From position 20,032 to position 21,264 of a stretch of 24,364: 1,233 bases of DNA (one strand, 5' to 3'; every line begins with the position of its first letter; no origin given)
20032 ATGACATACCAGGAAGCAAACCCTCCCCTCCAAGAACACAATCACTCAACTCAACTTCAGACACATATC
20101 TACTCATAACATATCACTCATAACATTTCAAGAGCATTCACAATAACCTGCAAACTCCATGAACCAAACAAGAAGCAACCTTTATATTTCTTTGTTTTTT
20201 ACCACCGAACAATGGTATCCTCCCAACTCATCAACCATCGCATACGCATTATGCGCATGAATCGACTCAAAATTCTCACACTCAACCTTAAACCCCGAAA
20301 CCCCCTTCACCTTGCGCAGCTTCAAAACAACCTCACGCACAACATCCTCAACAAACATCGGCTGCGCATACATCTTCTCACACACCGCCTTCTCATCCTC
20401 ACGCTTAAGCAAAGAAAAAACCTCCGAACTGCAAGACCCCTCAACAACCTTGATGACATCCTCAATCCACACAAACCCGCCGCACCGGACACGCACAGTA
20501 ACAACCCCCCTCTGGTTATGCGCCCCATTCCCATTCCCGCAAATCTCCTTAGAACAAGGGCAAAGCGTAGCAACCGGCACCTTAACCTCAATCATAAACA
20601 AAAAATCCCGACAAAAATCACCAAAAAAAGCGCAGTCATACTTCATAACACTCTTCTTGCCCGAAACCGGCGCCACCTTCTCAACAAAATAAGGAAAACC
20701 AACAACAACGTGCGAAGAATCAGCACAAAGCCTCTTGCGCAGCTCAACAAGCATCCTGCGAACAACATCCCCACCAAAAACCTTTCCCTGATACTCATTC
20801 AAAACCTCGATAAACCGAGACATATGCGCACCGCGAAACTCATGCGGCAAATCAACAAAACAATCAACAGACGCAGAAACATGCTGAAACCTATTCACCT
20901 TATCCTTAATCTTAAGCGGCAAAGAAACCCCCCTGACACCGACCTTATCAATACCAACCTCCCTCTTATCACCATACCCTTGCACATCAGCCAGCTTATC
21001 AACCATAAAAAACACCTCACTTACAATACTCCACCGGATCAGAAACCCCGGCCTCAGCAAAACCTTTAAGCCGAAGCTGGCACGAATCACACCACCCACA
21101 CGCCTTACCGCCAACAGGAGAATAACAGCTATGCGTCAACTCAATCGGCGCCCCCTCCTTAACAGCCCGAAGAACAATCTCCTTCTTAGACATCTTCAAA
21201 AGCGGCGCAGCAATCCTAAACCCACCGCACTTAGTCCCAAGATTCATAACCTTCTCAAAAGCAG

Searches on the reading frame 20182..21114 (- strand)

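Call 65: search_protein_families(library=pfam, proteins=[window:20182-21114:-])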
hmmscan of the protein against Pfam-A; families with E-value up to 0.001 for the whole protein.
window:20182-21114:- (310 aa): 1 family
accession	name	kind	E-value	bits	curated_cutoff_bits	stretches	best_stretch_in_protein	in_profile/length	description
PF02649.19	GCHY-1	-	1.4e-85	287.4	25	1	41-292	1-260/260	Type I GTP cyclohydrolase folE2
